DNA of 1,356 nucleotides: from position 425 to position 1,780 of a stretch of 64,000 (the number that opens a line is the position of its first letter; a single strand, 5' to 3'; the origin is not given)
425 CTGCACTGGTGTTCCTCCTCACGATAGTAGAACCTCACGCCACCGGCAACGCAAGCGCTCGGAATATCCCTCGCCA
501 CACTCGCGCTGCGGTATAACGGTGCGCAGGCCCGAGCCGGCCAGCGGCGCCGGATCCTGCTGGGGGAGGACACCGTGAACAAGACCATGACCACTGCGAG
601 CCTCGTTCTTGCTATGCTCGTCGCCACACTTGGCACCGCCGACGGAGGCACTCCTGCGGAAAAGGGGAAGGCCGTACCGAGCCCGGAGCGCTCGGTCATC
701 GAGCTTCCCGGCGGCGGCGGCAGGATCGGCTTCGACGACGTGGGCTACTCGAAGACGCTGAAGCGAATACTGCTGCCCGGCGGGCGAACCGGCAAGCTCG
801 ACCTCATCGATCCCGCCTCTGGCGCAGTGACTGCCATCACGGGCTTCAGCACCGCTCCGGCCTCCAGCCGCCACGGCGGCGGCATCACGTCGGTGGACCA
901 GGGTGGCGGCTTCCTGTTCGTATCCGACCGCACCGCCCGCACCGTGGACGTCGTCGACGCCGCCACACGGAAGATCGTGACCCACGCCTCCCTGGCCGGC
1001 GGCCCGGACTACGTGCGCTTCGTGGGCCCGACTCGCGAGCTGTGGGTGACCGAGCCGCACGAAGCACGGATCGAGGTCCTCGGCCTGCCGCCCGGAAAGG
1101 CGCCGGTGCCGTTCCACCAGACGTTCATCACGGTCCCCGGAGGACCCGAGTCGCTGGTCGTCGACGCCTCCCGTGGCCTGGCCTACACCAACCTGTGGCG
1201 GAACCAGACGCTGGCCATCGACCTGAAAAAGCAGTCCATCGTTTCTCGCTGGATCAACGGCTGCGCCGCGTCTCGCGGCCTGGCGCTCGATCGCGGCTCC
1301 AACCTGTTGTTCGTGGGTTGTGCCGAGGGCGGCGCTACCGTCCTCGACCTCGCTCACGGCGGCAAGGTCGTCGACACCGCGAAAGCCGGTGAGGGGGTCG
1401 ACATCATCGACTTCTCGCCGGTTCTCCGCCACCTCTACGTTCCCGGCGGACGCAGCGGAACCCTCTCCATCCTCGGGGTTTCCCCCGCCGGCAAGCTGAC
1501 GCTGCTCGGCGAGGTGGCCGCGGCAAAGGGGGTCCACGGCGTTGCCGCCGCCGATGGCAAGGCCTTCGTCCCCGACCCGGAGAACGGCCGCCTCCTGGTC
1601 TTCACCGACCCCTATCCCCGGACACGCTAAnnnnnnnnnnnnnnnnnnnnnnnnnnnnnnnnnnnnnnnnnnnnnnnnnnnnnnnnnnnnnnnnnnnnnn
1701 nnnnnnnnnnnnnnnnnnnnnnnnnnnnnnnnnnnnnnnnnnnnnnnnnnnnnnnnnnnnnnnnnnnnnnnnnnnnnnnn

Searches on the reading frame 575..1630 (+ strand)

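Call 7: search_protein_families(library=pfam, proteins=[window:575-1630:+], max_evalue=0.01)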
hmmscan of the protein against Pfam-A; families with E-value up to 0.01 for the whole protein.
window:575-1630:+ (351 aa): 1 family
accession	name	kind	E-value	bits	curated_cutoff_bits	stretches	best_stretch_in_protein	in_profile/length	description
PF23414.1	Beta-prop_EML_2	-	0.0041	17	90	1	230-292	39-100/266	Echinoderm microtubule-associated protein second beta-propeller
